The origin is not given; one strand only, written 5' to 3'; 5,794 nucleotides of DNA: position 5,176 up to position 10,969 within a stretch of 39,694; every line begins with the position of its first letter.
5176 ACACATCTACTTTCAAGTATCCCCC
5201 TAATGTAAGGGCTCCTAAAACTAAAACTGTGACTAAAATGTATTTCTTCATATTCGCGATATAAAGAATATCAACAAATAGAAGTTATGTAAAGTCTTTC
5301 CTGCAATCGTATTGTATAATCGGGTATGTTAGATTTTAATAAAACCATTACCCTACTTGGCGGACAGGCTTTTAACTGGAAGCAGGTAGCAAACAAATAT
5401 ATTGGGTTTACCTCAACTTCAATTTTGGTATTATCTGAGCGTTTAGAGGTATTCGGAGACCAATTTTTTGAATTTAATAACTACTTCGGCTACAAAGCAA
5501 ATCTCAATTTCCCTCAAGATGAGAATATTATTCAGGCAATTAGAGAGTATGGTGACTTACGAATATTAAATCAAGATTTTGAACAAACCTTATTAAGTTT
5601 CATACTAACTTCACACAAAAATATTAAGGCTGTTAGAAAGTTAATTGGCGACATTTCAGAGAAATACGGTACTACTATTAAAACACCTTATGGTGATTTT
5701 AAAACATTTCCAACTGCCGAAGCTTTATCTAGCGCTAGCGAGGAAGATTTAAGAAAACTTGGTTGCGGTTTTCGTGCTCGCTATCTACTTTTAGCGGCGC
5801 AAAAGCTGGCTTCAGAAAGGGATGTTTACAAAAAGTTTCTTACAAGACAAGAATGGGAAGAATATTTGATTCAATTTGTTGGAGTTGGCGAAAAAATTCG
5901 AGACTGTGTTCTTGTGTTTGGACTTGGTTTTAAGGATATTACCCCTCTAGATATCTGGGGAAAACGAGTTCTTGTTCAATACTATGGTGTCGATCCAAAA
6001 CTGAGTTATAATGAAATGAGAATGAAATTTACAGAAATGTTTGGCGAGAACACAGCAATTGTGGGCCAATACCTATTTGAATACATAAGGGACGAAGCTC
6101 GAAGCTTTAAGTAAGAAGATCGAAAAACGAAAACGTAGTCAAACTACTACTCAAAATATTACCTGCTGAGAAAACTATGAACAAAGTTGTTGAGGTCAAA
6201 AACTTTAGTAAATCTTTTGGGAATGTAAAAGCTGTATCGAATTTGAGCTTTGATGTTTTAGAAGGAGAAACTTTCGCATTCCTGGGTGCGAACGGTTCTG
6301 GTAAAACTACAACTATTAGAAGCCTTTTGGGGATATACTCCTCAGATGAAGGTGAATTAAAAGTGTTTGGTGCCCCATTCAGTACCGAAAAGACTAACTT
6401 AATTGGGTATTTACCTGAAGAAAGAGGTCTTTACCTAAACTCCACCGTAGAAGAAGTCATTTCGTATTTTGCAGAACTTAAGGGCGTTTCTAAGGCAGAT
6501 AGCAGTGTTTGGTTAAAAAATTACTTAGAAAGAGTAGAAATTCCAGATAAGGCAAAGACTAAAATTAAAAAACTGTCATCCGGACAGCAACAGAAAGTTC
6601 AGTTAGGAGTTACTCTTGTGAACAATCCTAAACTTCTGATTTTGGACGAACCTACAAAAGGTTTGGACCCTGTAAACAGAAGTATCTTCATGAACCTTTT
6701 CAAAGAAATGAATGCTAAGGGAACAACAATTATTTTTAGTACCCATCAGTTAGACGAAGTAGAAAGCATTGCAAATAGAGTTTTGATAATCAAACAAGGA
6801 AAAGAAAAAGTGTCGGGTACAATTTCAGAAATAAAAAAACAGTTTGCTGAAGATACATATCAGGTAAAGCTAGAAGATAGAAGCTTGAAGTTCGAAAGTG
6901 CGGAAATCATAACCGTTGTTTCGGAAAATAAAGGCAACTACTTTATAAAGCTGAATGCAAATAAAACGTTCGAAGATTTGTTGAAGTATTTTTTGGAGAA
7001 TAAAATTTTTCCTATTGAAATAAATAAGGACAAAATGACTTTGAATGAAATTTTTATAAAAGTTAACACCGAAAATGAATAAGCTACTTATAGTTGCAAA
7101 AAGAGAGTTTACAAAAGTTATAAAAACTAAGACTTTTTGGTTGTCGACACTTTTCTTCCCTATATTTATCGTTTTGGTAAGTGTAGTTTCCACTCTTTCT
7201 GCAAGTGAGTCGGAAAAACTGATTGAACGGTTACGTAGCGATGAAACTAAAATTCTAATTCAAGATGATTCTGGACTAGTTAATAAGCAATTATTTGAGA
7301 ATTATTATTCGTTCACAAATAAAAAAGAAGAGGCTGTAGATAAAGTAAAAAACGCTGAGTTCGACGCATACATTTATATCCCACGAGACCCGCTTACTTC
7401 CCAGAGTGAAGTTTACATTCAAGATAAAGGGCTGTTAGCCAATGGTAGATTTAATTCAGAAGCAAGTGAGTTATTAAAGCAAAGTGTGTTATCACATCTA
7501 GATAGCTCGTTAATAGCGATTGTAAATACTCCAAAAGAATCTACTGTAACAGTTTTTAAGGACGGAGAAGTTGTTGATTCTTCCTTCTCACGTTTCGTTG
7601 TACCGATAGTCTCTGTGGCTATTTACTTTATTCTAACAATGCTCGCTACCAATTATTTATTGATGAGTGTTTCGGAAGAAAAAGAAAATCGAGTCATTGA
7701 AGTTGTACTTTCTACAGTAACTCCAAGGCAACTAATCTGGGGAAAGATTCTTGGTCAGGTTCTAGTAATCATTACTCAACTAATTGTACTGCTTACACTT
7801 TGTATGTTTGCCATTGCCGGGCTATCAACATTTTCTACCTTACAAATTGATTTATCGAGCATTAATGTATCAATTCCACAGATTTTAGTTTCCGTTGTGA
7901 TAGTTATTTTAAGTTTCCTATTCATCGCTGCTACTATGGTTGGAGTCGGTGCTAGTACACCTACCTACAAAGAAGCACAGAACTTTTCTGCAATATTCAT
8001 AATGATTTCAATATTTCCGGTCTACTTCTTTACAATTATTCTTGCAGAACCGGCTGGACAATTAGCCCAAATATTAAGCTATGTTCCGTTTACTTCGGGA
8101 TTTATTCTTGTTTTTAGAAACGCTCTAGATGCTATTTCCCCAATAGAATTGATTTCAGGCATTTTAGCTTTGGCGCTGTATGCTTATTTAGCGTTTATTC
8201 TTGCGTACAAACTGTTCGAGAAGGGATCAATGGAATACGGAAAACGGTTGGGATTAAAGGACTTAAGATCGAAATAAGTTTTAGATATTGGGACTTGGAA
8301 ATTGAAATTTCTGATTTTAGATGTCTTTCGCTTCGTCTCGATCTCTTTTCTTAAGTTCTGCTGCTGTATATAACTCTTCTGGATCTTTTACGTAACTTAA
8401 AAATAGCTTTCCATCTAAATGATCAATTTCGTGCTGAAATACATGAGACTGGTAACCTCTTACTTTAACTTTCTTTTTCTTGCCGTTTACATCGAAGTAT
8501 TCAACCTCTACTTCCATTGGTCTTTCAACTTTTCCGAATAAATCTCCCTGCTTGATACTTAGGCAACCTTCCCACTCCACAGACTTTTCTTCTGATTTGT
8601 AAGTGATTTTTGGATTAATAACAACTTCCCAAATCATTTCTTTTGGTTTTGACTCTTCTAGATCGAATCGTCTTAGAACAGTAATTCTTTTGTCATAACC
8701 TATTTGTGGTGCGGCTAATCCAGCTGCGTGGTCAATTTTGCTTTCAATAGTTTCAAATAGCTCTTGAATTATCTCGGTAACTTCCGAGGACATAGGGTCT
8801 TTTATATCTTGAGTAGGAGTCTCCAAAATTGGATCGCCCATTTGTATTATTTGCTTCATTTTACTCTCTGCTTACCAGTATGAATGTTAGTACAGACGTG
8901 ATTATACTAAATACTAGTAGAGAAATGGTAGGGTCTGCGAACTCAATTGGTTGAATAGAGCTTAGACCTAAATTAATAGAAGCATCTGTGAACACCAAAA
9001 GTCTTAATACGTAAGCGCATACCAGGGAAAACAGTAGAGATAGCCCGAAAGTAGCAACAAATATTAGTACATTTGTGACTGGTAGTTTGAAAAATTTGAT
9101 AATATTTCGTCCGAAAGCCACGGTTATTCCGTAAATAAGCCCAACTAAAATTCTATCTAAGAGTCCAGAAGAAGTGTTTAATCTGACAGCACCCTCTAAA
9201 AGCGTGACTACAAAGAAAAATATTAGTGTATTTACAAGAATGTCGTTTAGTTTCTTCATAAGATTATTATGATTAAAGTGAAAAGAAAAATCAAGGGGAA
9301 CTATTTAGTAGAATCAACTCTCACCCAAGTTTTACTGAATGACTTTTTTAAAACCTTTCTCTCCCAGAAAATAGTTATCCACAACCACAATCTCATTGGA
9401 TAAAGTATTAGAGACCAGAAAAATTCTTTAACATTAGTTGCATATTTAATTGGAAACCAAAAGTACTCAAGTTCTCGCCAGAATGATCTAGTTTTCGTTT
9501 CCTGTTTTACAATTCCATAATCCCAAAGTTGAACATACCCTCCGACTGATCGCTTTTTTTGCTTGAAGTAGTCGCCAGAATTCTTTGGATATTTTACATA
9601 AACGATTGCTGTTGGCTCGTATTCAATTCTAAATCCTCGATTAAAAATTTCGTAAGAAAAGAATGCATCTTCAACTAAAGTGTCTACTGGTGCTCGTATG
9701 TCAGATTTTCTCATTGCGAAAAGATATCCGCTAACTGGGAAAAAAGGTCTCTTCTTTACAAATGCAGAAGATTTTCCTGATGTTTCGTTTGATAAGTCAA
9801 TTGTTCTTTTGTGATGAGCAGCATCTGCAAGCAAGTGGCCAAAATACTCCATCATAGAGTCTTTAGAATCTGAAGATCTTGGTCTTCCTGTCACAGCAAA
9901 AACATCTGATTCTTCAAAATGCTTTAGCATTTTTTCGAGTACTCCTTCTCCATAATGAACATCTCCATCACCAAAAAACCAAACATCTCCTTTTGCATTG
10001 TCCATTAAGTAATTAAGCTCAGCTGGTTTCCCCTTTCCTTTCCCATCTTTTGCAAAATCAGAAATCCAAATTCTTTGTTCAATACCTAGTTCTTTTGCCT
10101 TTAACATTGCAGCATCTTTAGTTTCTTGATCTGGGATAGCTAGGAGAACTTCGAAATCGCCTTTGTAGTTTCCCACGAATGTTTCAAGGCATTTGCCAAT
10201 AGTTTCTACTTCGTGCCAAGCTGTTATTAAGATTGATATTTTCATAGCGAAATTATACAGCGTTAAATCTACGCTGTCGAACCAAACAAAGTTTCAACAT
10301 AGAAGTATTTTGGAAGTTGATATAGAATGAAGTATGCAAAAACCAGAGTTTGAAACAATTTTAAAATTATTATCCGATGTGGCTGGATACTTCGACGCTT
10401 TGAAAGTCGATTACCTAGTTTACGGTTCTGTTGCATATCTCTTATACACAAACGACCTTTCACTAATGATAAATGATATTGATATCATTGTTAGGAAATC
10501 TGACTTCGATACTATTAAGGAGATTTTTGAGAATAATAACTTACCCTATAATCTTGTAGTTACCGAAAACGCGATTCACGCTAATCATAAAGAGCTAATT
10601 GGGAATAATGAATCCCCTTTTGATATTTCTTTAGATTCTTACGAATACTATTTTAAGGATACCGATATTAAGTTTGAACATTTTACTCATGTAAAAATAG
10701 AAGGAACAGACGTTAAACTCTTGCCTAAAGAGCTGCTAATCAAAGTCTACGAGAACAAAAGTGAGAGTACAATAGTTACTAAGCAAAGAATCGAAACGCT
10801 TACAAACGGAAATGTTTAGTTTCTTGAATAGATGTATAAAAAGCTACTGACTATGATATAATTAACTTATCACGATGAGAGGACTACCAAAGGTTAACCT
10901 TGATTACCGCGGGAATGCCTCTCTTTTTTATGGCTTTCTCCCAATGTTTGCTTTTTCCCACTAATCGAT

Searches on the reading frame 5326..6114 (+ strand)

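Call 70: search_protein_families(library=pfam, proteins=[window:5326-6114:+], max_evalue=0.01)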
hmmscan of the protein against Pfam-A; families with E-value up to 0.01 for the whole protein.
window:5326-6114:+ (262 aa): 2 families
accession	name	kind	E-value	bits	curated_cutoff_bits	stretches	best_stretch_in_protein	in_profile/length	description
PF00730.31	HhH-GPD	-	4.5e-11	43.5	26.2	1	91-238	2-105/108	HhH-GPD superfamily base excision DNA repair protein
PF07934.18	OGG_N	-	6.3e-05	23.6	23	1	4-75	9-73/115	8-oxoguanine DNA glycosylase, N-terminal domain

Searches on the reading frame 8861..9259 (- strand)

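Call 70: search_protein_families(library=pfam, proteins=[window:8861-9259:-], max_evalue=0.01)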
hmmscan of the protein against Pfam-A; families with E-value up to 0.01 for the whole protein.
window:8861-9259:- (132 aa): 1 family
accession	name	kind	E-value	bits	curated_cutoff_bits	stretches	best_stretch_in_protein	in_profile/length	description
PF05421.16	DUF751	-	0.0057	17.8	27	1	38-80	12-54/60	Protein of unknown function (DUF751)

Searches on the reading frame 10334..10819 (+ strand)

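Call 4: search_protein_families(library=pfam, proteins=[window:10334-10819:+], max_evalue=0.1)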
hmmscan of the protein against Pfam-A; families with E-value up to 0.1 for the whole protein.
window:10334-10819:+ (161 aa): 1 family
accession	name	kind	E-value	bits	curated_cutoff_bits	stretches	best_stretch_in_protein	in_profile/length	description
PF14907.12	NTP_transf_5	-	0.00075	19.6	31.2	1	16-133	63-181/249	Uncharacterised nucleotidyltransferase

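Call 5: search_protein_families(library=padloc, proteins=[window:10334-10819:+], max_evalue=0.1)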
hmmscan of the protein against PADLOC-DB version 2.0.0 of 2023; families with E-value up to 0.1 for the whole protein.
window:10334-10819:+ (161 aa): 0 families

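Call 53: search_protein_families(library=ncbifam, proteins=[window:10334-10819:+], max_evalue=0.01)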
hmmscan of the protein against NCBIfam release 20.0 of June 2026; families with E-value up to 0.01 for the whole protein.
window:10334-10819:+ (161 aa): 0 families
